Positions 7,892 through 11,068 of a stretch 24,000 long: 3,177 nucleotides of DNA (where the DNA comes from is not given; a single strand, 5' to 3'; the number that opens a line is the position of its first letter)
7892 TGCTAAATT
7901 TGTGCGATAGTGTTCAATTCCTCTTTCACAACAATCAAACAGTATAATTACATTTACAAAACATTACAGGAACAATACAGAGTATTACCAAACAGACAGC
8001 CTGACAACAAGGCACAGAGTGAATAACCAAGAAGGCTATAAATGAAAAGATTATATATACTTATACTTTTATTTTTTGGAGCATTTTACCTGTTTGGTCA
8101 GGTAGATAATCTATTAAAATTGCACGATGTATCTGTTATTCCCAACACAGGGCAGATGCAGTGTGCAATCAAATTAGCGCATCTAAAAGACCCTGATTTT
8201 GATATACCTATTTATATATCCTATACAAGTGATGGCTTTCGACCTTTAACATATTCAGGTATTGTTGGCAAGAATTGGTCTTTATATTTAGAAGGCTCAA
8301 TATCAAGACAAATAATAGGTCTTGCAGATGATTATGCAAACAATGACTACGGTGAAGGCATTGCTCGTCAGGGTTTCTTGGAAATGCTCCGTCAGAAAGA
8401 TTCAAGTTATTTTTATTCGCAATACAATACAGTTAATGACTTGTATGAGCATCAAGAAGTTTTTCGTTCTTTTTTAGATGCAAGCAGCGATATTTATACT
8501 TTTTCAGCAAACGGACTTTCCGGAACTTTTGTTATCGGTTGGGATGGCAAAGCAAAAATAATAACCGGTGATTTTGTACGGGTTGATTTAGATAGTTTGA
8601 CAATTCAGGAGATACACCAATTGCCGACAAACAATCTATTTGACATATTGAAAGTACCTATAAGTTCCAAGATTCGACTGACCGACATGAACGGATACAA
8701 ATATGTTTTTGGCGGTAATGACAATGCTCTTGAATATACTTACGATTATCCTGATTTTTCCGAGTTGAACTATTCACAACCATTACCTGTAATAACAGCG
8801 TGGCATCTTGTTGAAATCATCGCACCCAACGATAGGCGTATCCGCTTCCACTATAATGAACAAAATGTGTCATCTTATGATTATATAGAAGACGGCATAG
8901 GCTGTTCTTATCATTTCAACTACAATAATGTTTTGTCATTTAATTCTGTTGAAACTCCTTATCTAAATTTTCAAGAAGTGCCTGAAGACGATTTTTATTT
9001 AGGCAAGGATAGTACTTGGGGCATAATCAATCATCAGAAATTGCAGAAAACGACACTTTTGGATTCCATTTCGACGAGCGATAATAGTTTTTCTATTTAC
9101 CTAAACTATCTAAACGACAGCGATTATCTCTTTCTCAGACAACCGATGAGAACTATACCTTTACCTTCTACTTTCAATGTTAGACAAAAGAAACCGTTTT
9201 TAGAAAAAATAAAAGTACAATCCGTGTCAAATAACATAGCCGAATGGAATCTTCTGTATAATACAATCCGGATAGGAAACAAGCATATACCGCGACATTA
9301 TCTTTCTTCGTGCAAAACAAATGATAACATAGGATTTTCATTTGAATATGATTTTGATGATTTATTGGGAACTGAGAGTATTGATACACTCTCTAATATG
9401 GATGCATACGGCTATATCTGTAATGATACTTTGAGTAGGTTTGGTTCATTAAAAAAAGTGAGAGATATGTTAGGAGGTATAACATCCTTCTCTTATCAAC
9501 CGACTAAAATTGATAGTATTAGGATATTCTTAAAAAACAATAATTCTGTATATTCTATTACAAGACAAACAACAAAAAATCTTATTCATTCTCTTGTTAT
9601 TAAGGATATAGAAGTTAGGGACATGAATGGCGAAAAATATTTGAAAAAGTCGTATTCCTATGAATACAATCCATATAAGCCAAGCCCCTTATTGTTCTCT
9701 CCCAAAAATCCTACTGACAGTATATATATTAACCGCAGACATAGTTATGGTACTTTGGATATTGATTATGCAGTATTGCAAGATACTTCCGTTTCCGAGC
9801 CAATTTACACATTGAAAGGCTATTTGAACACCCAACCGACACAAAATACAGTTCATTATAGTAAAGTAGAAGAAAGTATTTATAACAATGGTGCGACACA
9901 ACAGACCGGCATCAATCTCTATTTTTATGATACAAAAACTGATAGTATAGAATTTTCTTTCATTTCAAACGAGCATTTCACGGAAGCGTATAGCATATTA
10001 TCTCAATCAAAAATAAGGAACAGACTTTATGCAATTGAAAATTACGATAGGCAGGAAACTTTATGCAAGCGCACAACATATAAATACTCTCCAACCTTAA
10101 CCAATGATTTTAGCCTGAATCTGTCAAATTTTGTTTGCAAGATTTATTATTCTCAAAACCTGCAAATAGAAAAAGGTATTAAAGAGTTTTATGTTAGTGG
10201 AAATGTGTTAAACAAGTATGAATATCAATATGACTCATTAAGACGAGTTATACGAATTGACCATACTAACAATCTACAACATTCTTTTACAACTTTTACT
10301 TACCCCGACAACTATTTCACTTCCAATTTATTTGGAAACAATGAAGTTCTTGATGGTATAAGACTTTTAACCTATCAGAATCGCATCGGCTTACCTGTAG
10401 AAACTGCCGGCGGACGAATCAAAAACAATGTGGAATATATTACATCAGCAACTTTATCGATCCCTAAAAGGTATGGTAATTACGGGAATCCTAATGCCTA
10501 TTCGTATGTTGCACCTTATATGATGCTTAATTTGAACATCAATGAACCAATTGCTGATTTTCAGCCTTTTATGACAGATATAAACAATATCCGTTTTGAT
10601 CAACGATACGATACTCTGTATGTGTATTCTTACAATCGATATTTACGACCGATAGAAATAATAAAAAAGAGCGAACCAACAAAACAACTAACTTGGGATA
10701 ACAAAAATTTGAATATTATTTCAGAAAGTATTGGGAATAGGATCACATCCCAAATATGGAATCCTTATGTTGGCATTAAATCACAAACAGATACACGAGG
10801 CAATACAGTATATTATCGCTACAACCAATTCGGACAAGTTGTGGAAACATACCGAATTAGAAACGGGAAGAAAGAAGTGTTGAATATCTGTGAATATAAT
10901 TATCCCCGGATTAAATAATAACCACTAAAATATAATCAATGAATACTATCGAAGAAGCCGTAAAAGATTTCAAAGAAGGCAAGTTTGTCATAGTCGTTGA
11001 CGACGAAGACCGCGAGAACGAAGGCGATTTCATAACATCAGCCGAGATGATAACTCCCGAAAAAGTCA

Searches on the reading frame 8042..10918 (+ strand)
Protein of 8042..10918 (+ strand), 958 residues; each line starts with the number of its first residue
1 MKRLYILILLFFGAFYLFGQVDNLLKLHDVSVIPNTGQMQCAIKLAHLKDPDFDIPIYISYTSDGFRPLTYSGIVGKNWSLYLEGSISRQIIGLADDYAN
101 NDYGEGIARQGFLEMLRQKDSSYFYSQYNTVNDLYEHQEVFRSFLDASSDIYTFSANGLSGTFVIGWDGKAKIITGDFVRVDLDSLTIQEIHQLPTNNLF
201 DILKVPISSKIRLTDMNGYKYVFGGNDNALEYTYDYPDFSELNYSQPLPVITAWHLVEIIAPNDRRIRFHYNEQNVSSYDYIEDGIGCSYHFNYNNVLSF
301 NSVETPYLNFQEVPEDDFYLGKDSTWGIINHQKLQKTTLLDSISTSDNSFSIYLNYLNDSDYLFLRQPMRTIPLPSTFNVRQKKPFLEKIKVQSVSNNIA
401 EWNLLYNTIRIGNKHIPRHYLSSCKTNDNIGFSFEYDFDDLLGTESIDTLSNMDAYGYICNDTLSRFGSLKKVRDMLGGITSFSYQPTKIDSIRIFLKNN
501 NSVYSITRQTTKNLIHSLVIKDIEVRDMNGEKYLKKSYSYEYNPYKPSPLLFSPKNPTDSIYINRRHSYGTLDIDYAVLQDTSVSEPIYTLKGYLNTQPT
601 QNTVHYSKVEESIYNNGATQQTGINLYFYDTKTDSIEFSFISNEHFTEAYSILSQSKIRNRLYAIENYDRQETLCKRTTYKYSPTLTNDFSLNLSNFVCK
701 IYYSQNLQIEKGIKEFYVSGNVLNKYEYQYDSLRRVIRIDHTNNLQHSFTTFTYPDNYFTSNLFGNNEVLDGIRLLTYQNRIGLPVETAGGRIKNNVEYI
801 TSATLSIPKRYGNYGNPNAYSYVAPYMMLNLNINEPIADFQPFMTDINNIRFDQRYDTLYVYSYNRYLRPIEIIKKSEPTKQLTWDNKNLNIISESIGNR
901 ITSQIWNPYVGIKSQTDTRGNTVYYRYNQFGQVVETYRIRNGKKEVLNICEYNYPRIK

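Call 10: search_protein_families(library=pfam, proteins=[window:8042-10915:+], max_evalue=1)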
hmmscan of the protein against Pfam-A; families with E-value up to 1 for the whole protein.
window:8042-10915:+ (958 aa): 1 family
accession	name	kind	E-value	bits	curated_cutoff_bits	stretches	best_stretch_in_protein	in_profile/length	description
PF05593.20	RHS_repeat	-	0.0018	19.1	22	1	913-936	8-32/38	RHS Repeat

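Call 11: search_protein_families(library=ncbifam, proteins=[window:8042-10915:+], max_evalue=1)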
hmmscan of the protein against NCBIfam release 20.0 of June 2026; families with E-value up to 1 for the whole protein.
window:8042-10915:+ (958 aa): 1 family
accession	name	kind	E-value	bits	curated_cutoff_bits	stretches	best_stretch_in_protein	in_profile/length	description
TIGR01643.1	YD_repeat_2x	repeat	0.00071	20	15.8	0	916-937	11-32/42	YD repeat-containing protein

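Call 12: find_encoding_contigs(protein=window:8042-10918:+, flank=10000, max_places=10)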
Protein window:8042-10918:+ (958 aa): 3 contigs read that carry it; 2 places shown.
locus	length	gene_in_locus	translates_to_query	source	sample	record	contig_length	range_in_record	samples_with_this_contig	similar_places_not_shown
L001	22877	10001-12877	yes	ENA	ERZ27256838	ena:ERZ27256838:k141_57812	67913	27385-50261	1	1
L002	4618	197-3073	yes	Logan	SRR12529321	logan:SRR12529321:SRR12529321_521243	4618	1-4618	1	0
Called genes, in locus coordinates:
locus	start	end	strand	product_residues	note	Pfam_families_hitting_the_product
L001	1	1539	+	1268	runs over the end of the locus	PF00932:LTD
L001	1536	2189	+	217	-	-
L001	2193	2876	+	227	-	-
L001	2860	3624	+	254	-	-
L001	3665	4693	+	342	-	-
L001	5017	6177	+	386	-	-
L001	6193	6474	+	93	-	-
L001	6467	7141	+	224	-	-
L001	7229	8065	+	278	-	-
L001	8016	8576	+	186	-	-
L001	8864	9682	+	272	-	-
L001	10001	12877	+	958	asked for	-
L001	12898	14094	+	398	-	PF00926:DHBP_synthase, PF00925:GTP_cyclohydro2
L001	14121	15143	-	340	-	PF04055:Radical_SAM, PF13353:Fer4_12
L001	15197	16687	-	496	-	PF11230:YjjI-like, PF13597:NRDD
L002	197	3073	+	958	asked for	-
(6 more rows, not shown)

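Call 61: search_solved_structures(query=window:8042-10915:+, max_evalue=1)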
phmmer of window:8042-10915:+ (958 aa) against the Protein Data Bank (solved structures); distinct sequences matched with E-value up to 1: 0.

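Call 63: find_homologous_proteins(query=window:8042-10915:+, max_evalue=0.001)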
Query window:8042-10915:+ (958 aa): 35 proteins with E <= 0.001 among 8000 candidates.
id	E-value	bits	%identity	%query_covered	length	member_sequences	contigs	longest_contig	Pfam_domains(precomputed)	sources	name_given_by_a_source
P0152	0.0e+0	2161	99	100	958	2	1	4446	-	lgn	-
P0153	5.0e-226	771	41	100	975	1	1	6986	-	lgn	-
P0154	9.8e-225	767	42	98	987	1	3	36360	PF05593.20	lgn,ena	-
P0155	7.8e-222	757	41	100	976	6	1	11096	-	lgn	-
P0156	2.6e-211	722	40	100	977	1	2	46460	PF05593.20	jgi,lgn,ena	-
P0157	1.7e-201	690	39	100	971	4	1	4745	PF05593.20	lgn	-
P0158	5.2e-201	688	40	100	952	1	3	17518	-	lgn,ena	-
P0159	5.1e-120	420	33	99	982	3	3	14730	-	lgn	-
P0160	3.3e-118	414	31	100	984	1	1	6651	PF05593.20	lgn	-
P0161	4.9e-117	410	31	100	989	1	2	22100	PF05593.20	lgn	-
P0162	8.1e-116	406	31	99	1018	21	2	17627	-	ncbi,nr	ncbi:MAG: hypothetical protein SOY26_01435 [Paludibacteraceae bacterium]|nr:hypothetical protein [Ba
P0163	1.1e-115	406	32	100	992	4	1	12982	PF05593.20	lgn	-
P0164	3.2e-114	401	30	100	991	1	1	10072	-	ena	-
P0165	1.3e-112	396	33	97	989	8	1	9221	-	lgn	-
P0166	1.5e-112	396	32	97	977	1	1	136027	PF05593.20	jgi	-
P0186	1.9e-5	41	25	30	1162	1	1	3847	-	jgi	jgi:hypothetical protein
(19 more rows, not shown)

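Call 72: predict_structure(alignment_id=A5)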
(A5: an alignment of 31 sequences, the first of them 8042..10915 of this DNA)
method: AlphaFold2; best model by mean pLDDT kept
length: 958 residues; sequences in the alignment: 31
mean_pLDDT: 82.6   pTM: 0.85
mean pLDDT of the five models: 82.6, 81.5, 81.1, 80.2, 77.9
residues with pLDDT >= 90: 366; 70-90: 438; 50-70: 118; < 50: 36
segments of 3 or more residues with pLDDT < 50: 16-24, 319-321, 545-564, 956-958
pLDDT, mean of each block of 10 residues (from residue 1): 70 52 59 87 90 92 87 91 91 87 67 84 72 83 77 92 89 89 92 88 91 96 95 82 72 96 95 90 78 64 72 52 63 90 94 94 78 82 92 88 93 84 89 89 66 80 85 88 90 83 81 79 89 88 52 35 55 84 76 67 83 84 90 79 69 79 91 91 78 78 83 89 93 92 92 86 69 88 93 92 93 64 91 89 81 91 92 92 93 92 91 91 86 87 88 51
secondary structure, 60 per line:
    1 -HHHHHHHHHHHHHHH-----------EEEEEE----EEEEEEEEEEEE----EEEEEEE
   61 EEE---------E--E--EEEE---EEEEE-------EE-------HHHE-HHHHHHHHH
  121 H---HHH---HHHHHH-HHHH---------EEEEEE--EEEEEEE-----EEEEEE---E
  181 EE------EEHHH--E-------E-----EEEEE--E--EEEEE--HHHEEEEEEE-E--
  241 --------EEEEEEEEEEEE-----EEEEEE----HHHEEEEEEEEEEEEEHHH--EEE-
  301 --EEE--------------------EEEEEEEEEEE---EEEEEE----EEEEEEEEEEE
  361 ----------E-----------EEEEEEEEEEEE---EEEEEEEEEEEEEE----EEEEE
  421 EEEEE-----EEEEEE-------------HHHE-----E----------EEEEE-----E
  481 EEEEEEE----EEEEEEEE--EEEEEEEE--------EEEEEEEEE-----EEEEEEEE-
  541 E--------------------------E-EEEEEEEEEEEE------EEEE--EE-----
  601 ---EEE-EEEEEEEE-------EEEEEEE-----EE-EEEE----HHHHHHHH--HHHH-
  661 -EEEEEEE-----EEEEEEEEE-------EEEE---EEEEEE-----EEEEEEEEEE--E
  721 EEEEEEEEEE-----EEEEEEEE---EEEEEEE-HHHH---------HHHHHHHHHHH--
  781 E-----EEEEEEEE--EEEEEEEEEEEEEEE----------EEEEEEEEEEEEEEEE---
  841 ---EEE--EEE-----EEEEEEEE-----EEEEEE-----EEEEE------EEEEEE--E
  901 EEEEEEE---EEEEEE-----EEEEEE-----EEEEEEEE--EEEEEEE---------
elements in order (helices of 4 or more, strands of 3 or more residues): H2-16 E28-33 E38-49 E54-63 E79-82 E86-90 H112-121 H131-136 H138-141 E151-156 E159-165 E171-176 E180-182 E210-214 E220-224 E230-236 E249-260 E266-271 E279-291 E297-299 E303-305 E326-336 E340-345 E350-360 E383-394 E398-411 E416-425 E431-436 E470-474 E480-487 E492-499 E502-509 E518-526 E532-539 E570-581 E588-591 E604-606 E608-615 E623-629 E638-641 H646-653 H656-659 E662-668 E674-682 E690-693 E697-702 E708-717 E720-730 E736-743 E747-753 H755-758 H768-778 E787-794 E797-811 E822-837 E844-846 E849-851 E857-864 E870-875 E881-885 E892-897 E900-907 E911-916 E922-927 E933-940 E943-949

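Call 74: fold_search(model_id=the predicted structure, library=pdb)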
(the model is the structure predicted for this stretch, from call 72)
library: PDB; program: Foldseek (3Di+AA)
matches with E <= 10: 472; with E <= 0.001: 49
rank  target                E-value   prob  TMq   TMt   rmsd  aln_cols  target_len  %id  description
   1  4igl_C                3.3e-21  1.00  0.47  0.32  15.5      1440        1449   10  Structure of the RHS-repeat containing BC component of the secreted ABC toxin complex from Yersinia entomophaga (released 2013-08-07)
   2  4igl_A                9.4e-21  1.00  0.40  0.28  21.6      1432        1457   10  Structure of the RHS-repeat containing BC component of the secreted ABC toxin complex from Yersinia entomophaga (released 2013-08-07)
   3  5kis_A                2.2e-20  1.00  0.46  0.32  15.6      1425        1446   10  YenB/RHS2 complex (released 2017-08-09)
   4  8qjb_A                3.9e-19  1.00  0.12  0.12  32.8      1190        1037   10  T6SS-linked Rhs repeat protein - Salmonella bongori Rhs-core domain extended N-terminus (released 2024-09-25)
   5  4o9x                  3.7e-18  1.00  0.45  0.22  15.9      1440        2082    8  Crystal Structure of TcdB2-TccC3 (released 2014-02-26)
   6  6l7i_F                6.0e-18  1.00  0.46  0.31  16.2      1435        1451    8  Signal substraction of TcdB1-TccC2 and part of TcdA1 (released 2021-03-31)
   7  8qjd_B                8.0e-18  1.00  0.13  0.12  31.6      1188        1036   11  T6SS-linked Rhs repeat protein - Salmonella bongori Rhs-core domain (released 2024-09-25)
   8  8qjc                  8.0e-18  1.00  0.13  0.12  31.6      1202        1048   10  T6SS-linked Rhs repeat protein - Salmonella bongori Rhs-core domain with toxin domain (released 2024-09-25)
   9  9c4k_P                7.3e-17  1.00  0.41  0.28  21.3      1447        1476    8  Yersinia entomophaga holotoxin complex in prepore conformation (released 2025-12-31)
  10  6h6e_F                7.6e-17  1.00  0.46  0.22  16.4      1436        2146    8  PTC3 holotoxin complex from Photorhabdus luminecens in prepore state (TcdA1, TcdB2, TccC3) (released 2018-10-03)
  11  8qja_D                8.0e-17  1.00  0.13  0.12  30.9      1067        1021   10  T6SS-linked Rhs repeat protein - Advenella mimigardefordensis VgrG-Rhs core (released 2024-09-25)
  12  8cp6_B                1.5e-16  1.00  0.11  0.10  30.1      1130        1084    8  Type six secretion system exported effector 5 (Tse5) (released 2023-12-06)
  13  6suq                  1.6e-16  1.00  0.44  0.21  18.4      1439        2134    8  Crystal Structure of TcdB2-TccC3-TEV (released 2019-12-04)
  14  8qja_B                2.3e-16  1.00  0.10  0.10  31.7      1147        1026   10  T6SS-linked Rhs repeat protein - Advenella mimigardefordensis VgrG-Rhs core (released 2024-09-25)
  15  8qja_C                2.9e-16  1.00  0.11  0.10  32.5      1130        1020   10  T6SS-linked Rhs repeat protein - Advenella mimigardefordensis VgrG-Rhs core (released 2024-09-25)
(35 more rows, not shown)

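Call 79: search_solved_structures(query=A5, max_evalue=1)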
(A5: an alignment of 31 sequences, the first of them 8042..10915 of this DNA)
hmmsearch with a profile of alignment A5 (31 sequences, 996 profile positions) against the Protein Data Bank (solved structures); distinct sequences matched with E-value up to 1: 1.
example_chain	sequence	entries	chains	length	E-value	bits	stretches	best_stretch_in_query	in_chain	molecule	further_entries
8cp6_B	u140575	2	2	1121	0.028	15.6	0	898-974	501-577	Toxin protein Tse5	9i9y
